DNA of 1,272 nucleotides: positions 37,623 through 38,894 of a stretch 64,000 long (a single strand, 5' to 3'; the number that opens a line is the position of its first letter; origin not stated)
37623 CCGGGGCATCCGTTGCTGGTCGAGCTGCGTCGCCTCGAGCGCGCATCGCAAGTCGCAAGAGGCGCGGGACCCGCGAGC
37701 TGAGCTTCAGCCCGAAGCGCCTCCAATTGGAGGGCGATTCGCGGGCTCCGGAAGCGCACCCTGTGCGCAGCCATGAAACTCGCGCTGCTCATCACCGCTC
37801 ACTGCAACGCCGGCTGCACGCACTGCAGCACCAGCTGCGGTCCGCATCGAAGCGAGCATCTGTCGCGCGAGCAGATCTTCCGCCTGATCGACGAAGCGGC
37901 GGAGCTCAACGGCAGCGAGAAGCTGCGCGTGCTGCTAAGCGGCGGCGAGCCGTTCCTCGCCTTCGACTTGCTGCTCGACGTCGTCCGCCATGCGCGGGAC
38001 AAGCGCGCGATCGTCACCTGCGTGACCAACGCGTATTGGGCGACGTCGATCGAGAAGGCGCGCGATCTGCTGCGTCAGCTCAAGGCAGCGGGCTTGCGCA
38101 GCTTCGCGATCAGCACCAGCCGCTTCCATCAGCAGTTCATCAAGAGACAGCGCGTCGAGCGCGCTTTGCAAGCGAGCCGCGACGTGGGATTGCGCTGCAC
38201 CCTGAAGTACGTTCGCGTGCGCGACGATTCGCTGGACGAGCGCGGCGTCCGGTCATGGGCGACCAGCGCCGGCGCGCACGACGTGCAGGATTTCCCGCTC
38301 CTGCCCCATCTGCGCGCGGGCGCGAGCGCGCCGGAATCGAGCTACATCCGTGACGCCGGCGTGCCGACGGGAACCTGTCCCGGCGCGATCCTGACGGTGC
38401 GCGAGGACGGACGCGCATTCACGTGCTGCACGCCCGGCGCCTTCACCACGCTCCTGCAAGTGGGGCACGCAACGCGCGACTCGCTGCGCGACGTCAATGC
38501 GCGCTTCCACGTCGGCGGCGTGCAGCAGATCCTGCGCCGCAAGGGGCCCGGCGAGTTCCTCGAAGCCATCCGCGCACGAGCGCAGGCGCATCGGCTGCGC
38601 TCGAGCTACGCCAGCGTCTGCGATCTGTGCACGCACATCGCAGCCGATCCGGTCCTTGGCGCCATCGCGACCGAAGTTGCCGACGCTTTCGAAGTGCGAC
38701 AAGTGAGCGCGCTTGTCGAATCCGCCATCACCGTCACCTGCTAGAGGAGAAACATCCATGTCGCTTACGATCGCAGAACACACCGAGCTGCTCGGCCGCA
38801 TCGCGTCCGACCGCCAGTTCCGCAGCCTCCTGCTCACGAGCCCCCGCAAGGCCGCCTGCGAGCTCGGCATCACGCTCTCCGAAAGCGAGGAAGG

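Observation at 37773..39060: Radical SAM enzyme coupled to an NHLP-like 100-aa peptide with a Cys-free acidic core: candidate new RiPP system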

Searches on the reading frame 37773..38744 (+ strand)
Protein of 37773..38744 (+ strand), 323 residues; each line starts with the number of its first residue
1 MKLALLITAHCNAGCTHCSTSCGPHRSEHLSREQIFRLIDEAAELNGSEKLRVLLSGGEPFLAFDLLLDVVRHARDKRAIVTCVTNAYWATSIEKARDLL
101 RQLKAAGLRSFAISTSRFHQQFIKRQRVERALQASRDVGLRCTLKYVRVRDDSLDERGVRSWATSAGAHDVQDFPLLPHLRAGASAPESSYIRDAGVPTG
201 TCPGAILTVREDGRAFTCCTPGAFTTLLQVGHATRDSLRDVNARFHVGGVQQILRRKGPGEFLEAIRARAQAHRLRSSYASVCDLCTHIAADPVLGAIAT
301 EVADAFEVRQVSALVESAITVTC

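Call 3: search_protein_families(library=pfam, proteins=[window:37773-38744:+], max_evalue=1)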
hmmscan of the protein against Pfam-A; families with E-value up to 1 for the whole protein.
window:37773-38744:+ (323 aa): 3 families
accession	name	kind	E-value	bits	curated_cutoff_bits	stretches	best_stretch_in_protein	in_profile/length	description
PF04055.27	Radical_SAM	-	5.6e-14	53.1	29.5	1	7-148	3-150/166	Radical SAM superfamily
PF13353.11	Fer4_12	-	1.7e-05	25.6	22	1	13-103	13-109/137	4Fe-4S single cluster domain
PF13186.11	SPASM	-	0.045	14.5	21.5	1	204-241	5-42/67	Iron-sulfur cluster-binding domain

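Call 4: search_protein_families(library=ncbifam, proteins=[window:37773-38744:+], max_evalue=1)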
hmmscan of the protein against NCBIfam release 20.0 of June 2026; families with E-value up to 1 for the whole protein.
window:37773-38744:+ (323 aa): 58 families (the best 25 are shown)
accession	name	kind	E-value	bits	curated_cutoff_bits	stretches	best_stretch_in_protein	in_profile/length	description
TIGR04078.1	rSAM_yydG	equivalog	4.6e-36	124.9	300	1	7-290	7-292/309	YydG family radical SAM peptide epimerase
NF038283.1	viperin_w_prok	equivalog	1.4e-10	40.8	180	1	6-108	7-112/281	viperin family antiviral radical SAM protein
TIGR02668.1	moaA_archaeal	equivalog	1.9e-10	40.2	325.25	1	2-139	11-147/303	GTP 3',8-cyclase MoaA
TIGR04055.1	rSAM_NirJ2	equivalog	5e-10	39.4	500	1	8-181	7-179/326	putative heme d1 biosynthesis radical SAM protein NirJ2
TIGR04133.1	rSAM_w_lipo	hypoth_equivalog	8e-10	38.2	425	1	7-125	30-145/350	TIGR04133 family radical SAM/SPASM protein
NF001199.0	PRK00164.2-1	equivalog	4.3e-09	35.9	231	1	3-121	14-124/308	GTP 3',8-cyclase MoaA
NF049973.1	radical_Rv1681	equivalog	4.5e-09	35.7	380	1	7-108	78-173/326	Rv1681 family radical SAM protein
TIGR02666.1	moaA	equivalog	6.8e-09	35.1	284.05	1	3-122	12-129/336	GTP 3',8-cyclase MoaA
TIGR04053.2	TIGR04053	equivalog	7.9e-09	35.2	395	1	7-115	14-117/366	TIGR04053 family radical SAM/SPASM domain-containing protein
NF045574.1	sacti_mat_StsB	exception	8.8e-09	34.7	625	1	7-172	102-262/466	StsB family radical SAM/SPASM domain sactipeptide maturase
TIGR04103.1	rSAM_nif11_3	equivalog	9.2e-09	34.4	725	1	7-122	11-117/412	nif11-class peptide radical SAM maturase 3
NF045646.2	rSAM_Se_TrsS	equivalog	1.1e-08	34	490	1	5-125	90-205/441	radical SAM (seleno)protein TrsS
TIGR04250.1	SCM_rSAM_ScmE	equivalog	2.4e-08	33.3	400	1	6-82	8-84/358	SynChlorMet cassette radical SAM/SPASM protein ScmE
NF047865.1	rSAM_PapB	equivalog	2.8e-08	33.4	340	1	3-79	5-83/330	PapB family radical SAM/SPASM ranthipeptide maturase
TIGR04054.1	rSAM_NirJ1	equivalog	2.9e-08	32.7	650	1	7-119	42-146/387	putative heme d1 biosynthesis radical SAM protein NirJ1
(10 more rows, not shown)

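Call 5: find_homologous_proteins(query=window:37773-38744:+)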
Query window:37773-38744:+ (323 aa): 122 proteins with E <= 0.001 among 8000 candidates; the best 120 are listed.
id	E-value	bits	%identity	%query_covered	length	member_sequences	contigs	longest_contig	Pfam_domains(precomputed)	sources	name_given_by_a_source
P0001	8.8e-211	717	100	100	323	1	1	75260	PF04055.28,PF13353.12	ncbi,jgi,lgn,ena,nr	ncbi:MAG TPA: radical SAM protein [Nevskiaceae bacterium]|nr:radical SAM protein [Nevskiaceae bacter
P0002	2.2e-171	587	80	99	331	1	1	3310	PF04055.28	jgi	jgi:MoaA/NifB/PqqE/SkfB family radical SAM enzyme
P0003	4.7e-170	583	80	99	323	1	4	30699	PF04055.28,PF13353.12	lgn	-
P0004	4.0e-166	570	80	100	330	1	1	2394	PF04055.28,PF13353.12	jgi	-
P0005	3.3e-122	426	58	98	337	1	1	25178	PF04055.28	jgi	-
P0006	4.3e-116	406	57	98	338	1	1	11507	PF04055.28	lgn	-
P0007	3.4e-113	396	56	100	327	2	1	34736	PF04055.28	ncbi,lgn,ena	-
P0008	1.1e-111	391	58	99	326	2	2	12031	PF04055.28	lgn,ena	-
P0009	3.6e-111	389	55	99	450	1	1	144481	PF04055.28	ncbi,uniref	ncbi:radical SAM protein [Fontimonas sp. SYSU GA230001]|uniref:radical SAM protein n=1 Tax=Fontimona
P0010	1.5e-110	387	56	95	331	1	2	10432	PF04055.28,PF13353.12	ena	-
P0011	6.9e-109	382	54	98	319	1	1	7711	PF04055.28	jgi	-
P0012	1.6e-108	381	55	97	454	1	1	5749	PF04055.28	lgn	-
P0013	5.1e-108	379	55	98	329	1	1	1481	PF04055.28,PF13353.12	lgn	-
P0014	5.9e-108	379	54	98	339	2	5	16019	PF04055.28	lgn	-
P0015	1.1e-107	378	54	99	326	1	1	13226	PF04055.28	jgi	jgi:pyruvate-formate lyase-activating enzyme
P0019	3.6e-106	373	54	98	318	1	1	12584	PF04055.28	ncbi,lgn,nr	ncbi:MAG TPA: radical SAM protein [Verrucomicrobiae bacterium]|nr:radical SAM protein [Verrucomicrob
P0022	1.1e-105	371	53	98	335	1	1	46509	PF04055.28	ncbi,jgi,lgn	ncbi:MAG: radical SAM protein [Sinimarinibacterium sp.]|jgi:hypothetical protein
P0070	5.7e-85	303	44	98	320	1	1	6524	PF04055.28,PF13353.12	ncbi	-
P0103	2.9e-70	255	43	95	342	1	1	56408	PF04055.28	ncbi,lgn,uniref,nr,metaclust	ncbi:Radical SAM superfamily protein [Solimonas aquatica]|uniref:Radical SAM superfamily protein n=1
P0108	5.7e-69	251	43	93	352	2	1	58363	PF13186.12,PF04055.28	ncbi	-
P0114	1.6e-21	95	29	92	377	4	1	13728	PF04055.28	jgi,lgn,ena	-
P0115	1.6e-17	82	24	94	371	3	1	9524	PF04055.28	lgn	-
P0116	6.7e-16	77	28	89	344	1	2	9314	PF04055.28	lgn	-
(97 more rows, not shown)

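Call 8: find_related_loci(query=A1, collection=genome_contigs, flank=6000)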
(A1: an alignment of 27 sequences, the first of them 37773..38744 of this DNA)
Query A1 (323 aa) in genome_contigs; peptide patterns used: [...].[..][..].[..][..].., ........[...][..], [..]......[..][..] (x = any residue, [..] = any of these).
525 stretches matched a pattern; 401 encode a relative of the query (tblastn E <= 1e-3); the best 80 are kept; 80 distinct loci.
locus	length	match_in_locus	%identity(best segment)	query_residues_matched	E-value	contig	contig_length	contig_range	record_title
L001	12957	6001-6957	55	1-319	4e-117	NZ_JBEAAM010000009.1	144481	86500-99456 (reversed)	Fontimonas sp. SYSU GA230001 NODE_7_length_144481_cov_187.887902, whole genome shotgun sequence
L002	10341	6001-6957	54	1-319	2e-111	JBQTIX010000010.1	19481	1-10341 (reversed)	MAG: Panacagrimonas sp. isolate SAW210 c_000000376116, whole genome shotgun sequence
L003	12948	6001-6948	53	1-316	7e-111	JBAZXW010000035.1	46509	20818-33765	MAG: Sinimarinibacterium sp. isolate SO_2017_GW1_65 NODE_3791_length_46509_cov_1.988552_OW334_2017, whole genome shotgun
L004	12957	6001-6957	52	1-319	2e-105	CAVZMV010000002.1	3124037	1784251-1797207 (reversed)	MAG: uncultured Gammaproteobacteria bacterium isolate MFD01916.bin.1.28 genome assembly, contig: contig_39, whole genome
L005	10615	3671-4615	54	1-315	4e-105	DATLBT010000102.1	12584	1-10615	MAG TPA_asm: Verrucomicrobiia bacterium isolate SMAG_U14305 k141_4254038, whole genome shotgun sequence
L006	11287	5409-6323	45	1-305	4e-91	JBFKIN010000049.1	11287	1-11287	MAG: Oceanococcus sp. isolate Mix_sand21.2022.07.G.35 k141_3612973_length_11287_cov_10.4319, whole genome shotgun sequen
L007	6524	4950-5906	44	1-318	1e-90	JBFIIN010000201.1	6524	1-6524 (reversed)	MAG: Oceanococcus sp. isolate Mix_sand11.2021.09.Z.51 k141_3525986_length_6524_cov_7.0000, whole genome shotgun sequence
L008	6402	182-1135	45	1-318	2e-85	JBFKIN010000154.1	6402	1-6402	MAG: Oceanococcus sp. isolate Mix_sand21.2022.07.G.35 k141_1898901_length_6402_cov_10.0000, whole genome shotgun sequenc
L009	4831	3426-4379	45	1-318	2e-85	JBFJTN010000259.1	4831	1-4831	MAG: Oceanococcus sp. isolate Mix_sand19.2022.05.D.2 k141_2283155_length_4831_cov_10.0000, whole genome shotgun sequence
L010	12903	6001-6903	46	1-303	2e-81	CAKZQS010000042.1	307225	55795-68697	MAG TPA_asm: uncultured Ectothiorhodospiraceae bacterium isolate ERR2094164_bin.60_CONCOCT_v1.1_MAG genome assembly, con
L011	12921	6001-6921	43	1-307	2e-78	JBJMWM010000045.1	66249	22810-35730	MAG: Steroidobacteraceae bacterium isolate H2_18_all_fractions_metab_conc_22_61_13 k255_4309252, whole genome shotgun se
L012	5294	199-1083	44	1-295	2e-76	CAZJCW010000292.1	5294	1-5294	MAG TPA_asm: uncultured Alsobacter sp. isolate SRP242652_co2_53 genome assembly, contig: NODE_15970_length_5294_cov_9.17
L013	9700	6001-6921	44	1-307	4e-76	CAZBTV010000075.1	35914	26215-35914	MAG TPA_asm: uncultured Steroidobacteraceae bacterium isolate SRP272529_co1_105 genome assembly, contig: NODE_1654_lengt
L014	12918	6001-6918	43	1-306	2e-75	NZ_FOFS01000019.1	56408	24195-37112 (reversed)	Solimonas aquatica strain DSM 25927, whole genome shotgun sequence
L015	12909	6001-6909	42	1-303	1e-72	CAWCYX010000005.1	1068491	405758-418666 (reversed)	MAG: uncultured Gammaproteobacteria bacterium isolate MFD09671.bin.1.115 genome assembly, contig: contig_19709, whole ge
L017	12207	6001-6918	43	3-303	8e-71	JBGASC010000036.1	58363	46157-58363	MAG: Planctomycetota bacterium isolate MAG_AAO_H10.66 AAOH10-66_opera_contig_2302, whole genome shotgun sequence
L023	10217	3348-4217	32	1-289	4e-47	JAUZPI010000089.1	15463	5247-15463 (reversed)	MAG: Bacillota bacterium isolate bin61(3d) FBKKOBCF_89, whole genome shotgun sequence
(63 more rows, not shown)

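Call 11: search_solved_structures(query=A1, max_evalue=0.001, show_alignments=1)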
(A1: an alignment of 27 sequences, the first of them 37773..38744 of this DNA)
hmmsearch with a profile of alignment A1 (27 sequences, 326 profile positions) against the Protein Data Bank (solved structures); distinct sequences matched with E-value up to 0.001: 11.
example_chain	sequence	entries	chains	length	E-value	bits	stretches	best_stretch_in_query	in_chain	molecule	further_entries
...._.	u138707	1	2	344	1e-41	146.1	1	3-292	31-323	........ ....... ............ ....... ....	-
8ai1_A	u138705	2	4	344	2.9e-41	144.6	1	3-292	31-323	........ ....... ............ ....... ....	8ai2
8ai3_A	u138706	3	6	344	3.9e-40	140.9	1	3-292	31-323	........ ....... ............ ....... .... | Radical SAM core domain-containing protein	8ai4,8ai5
8wm2_A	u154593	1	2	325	2.2e-05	26.7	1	9-114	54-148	Fe-S radical SAM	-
5wgg_A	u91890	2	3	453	2.7e-05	26.4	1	3-78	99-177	Radical SAM domain protein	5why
6efn_A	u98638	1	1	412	2.9e-05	26.3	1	4-90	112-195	Sporulation killing factor maturation protein SkfB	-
9dfn_A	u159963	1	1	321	9.5e-05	24.6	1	4-88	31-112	Radical SAM core domain-containing protein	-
9dfu_A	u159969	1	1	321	0.00017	23.8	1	6-88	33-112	Radical SAM core domain-containing protein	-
7vob_C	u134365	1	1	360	0.00037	22.7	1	7-115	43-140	Cytosylglucuronate decarboxylase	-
7voc_C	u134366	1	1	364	0.00038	22.6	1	7-115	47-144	Cytosylglucuronate decarboxylase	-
2fb2_A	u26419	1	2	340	0.0008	21.5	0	2-148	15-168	Molybdenum cofactor biosynthesis protein A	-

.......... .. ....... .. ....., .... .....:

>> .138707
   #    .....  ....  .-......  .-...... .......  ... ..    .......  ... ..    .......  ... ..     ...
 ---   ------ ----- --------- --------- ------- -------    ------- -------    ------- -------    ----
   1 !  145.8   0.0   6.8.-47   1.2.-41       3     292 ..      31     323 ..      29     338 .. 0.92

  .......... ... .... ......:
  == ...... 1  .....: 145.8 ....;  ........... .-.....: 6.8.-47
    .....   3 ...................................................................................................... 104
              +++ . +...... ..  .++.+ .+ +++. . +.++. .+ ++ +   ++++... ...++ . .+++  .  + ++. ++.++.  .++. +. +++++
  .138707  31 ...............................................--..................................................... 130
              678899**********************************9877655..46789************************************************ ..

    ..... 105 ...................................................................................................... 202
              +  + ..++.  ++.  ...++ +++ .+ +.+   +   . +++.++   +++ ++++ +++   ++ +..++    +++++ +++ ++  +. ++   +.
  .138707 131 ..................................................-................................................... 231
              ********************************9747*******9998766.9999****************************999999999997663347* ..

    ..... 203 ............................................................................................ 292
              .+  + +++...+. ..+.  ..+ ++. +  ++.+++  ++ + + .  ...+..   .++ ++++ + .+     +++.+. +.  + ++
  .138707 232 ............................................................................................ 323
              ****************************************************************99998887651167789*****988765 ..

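Call 18: find_encoding_contigs(protein=P0003, flank=5000, max_places=4)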
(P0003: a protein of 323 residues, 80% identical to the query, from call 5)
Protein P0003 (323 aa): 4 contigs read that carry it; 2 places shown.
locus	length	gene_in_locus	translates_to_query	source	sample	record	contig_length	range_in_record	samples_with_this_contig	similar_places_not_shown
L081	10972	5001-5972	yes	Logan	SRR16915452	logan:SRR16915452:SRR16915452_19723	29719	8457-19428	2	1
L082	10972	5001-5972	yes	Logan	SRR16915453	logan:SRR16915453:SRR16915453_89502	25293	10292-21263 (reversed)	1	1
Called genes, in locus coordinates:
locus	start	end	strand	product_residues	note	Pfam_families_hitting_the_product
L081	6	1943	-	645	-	PF05345:He_PIG (weak)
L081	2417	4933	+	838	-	PF00486:Trans_reg_C, PF00069:Pkinase, PF07714:PK_Tyr_Ser-Thr, PF07719:TPR_2 (faint), PF13374:TPR_10 (faint), PF14559:TPR_19 (faint), PF17874:TPR_MalT (faint), PF13424:TPR_12, +1 more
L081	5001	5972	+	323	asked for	PF04055:Radical_SAM, PF13353:Fer4_12 (weak)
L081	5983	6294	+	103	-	-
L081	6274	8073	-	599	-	PF00144:Beta-lactamase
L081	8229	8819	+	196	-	PF09862:DUF2089 (faint), PF00196:GerE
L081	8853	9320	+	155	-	PF00072:Response_reg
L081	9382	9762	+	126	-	-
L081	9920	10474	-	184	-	PF01936:NYN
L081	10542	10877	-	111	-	-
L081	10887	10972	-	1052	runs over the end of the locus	PF01841:Transglut_core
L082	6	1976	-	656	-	PF05345:He_PIG (weak)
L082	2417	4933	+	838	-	PF00486:Trans_reg_C, PF00069:Pkinase, PF07714:PK_Tyr_Ser-Thr, PF07719:TPR_2 (faint), PF13374:TPR_10 (faint), PF14559:TPR_19 (faint), PF17874:TPR_MalT (faint), PF13424:TPR_12, +1 more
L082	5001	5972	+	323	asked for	PF04055:Radical_SAM, PF13353:Fer4_12 (weak)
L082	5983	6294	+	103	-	-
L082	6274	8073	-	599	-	PF00144:Beta-lactamase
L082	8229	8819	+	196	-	PF09862:DUF2089 (faint), PF00196:GerE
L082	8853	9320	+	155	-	PF00072:Response_reg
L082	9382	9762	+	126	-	-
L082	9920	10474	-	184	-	PF01936:NYN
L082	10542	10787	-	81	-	-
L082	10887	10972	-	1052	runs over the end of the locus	PF01841:Transglut_core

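Call 19: find_encoding_contigs(protein=P0002, flank=3000, max_places=2)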
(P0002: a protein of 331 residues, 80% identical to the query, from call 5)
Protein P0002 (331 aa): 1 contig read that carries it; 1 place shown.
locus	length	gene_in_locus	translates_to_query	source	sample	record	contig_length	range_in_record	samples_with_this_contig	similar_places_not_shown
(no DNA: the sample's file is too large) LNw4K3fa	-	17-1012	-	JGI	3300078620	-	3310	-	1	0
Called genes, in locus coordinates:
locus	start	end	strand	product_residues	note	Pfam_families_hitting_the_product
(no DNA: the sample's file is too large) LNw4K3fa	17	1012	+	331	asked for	PF04055:Radical_SAM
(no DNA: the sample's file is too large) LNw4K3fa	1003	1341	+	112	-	-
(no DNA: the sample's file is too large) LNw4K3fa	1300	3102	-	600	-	PF00144:Beta-lactamase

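Call 20: find_encoding_contigs(protein=P0004, flank=3000, max_places=2)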
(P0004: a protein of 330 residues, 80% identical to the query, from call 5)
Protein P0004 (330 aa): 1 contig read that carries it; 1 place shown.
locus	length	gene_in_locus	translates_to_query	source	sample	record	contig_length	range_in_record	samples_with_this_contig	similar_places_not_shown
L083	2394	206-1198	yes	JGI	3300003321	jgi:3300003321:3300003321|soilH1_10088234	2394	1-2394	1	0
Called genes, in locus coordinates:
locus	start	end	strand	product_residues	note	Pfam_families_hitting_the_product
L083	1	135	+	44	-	?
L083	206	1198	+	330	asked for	PF04055:Radical_SAM, PF13353:Fer4_12 (weak)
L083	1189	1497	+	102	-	-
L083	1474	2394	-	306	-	?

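Call 22: search_protein_families(library=ncbifam, proteins=[L081:5983-6294:+, L083:1189-1497:+], max_evalue=10)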
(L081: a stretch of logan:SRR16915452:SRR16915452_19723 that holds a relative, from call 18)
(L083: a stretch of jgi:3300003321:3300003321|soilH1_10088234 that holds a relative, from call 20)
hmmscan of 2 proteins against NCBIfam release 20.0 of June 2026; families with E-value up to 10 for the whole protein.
L081:5983-6294:+ (103 aa): 3 families
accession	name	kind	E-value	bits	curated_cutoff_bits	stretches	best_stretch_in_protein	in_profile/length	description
NF038399.1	NH_RiPP_Os17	domain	6.1e-07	29.4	40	1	10-52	5-46/63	Os1348 family NHLP clan protein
TIGR04509.1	mod_pep_NH_fam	subfamily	7.6e-05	22.7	34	1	4-43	3-42/87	NHLP-related RiPP peptide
TIGR03793.1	leader_NHLP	domain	0.011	15.6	50.9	1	10-43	8-41/77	NHLP leader peptide family RiPP precursor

L083:1189-1497:+ (102 aa): 4 families
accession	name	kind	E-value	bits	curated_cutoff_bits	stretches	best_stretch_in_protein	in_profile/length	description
NF038399.1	NH_RiPP_Os17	domain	2.4e-09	37.1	40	1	9-50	4-45/63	Os1348 family NHLP clan protein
TIGR04509.1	mod_pep_NH_fam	subfamily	3.8e-05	23.6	34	1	7-45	6-47/87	NHLP-related RiPP peptide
TIGR03793.1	leader_NHLP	domain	0.0014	18.4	50.9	1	10-42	8-40/77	NHLP leader peptide family RiPP precursor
NF005615.0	PRK07370.1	equivalog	0.12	11.6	391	1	3-62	3-62/259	enoyl-ACP reductase FabI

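Call 23: search_protein_families(library=pfam, proteins=[L081:5983-6294:+, L083:1189-1497:+], max_evalue=10)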
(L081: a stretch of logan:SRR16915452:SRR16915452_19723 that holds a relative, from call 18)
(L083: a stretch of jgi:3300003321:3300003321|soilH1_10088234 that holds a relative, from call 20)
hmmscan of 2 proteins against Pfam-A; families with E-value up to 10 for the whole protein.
L081:5983-6294:+ (103 aa): 4 families
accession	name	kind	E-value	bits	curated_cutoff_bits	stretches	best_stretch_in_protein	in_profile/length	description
PF14407.11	Frankia_peptide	-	0.002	18.8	48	1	10-44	3-38/63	Ribosomally synthesized peptide prototyped by Frankia Franean1_4349.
PF19398.4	DurB-like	-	0.15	12.9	26.6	1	8-31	3-26/81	Lantibiotic duramycin B-like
PF24655.1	DUF7645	-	0.16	12.4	27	1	3-36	5-38/62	Domain of unknown function (DUF7645)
PF02979.21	NHase_alpha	-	0.25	11.2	27.2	1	7-45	40-78/184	Nitrile hydratase, alpha chain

L083:1189-1497:+ (102 aa): 3 families
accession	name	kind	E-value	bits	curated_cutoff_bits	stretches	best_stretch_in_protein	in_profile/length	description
PF14407.11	Frankia_peptide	-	8.8e-05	23.2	48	1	10-50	3-44/63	Ribosomally synthesized peptide prototyped by Frankia Franean1_4349.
PF19398.4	DurB-like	-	0.17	12.7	26.6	1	9-32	4-27/81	Lantibiotic duramycin B-like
PF02979.21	NHase_alpha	-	0.28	11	27.2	1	10-45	43-78/184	Nitrile hydratase, alpha chain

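Call 26: find_related_loci(query=A1, collection=metagenome_contigs, flank=5000)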
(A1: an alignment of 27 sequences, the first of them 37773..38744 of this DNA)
Query A1 (323 aa) in metagenome_contigs; peptide patterns used: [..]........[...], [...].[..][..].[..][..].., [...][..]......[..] (x = any residue, [..] = any of these).
600 stretches matched a pattern (row limit reached: there are more); 323 encode a relative of the query (tblastn E <= 1e-3); the best 80 are kept; 80 distinct loci.
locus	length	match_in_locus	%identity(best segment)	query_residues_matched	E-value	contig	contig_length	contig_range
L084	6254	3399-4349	47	1-317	3e-91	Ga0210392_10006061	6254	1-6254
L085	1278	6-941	45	9-315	2e-93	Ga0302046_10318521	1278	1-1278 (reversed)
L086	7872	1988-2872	44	1-295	7e-79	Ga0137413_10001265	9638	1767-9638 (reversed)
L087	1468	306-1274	37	1-322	2e-81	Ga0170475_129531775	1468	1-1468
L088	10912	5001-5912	44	1-303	5e-74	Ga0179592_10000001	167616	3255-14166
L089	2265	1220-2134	43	1-305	6e-73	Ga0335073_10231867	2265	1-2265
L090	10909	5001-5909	42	1-303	1e-69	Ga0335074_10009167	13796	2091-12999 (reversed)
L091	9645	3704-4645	31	1-311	2e-38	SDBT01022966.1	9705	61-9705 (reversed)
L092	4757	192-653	34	4-146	1e-21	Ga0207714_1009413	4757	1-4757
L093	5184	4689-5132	33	1-138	3e-21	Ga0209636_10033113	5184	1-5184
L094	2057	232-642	38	4-138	6e-21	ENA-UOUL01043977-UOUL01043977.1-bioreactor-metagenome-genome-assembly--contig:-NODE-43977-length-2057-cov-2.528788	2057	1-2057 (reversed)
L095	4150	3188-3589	36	3-138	3e-20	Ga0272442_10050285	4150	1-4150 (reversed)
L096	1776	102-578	32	1-160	3e-20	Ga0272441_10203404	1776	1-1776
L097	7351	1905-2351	33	1-138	8e-20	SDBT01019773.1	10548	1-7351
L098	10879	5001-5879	26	3-286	1e-19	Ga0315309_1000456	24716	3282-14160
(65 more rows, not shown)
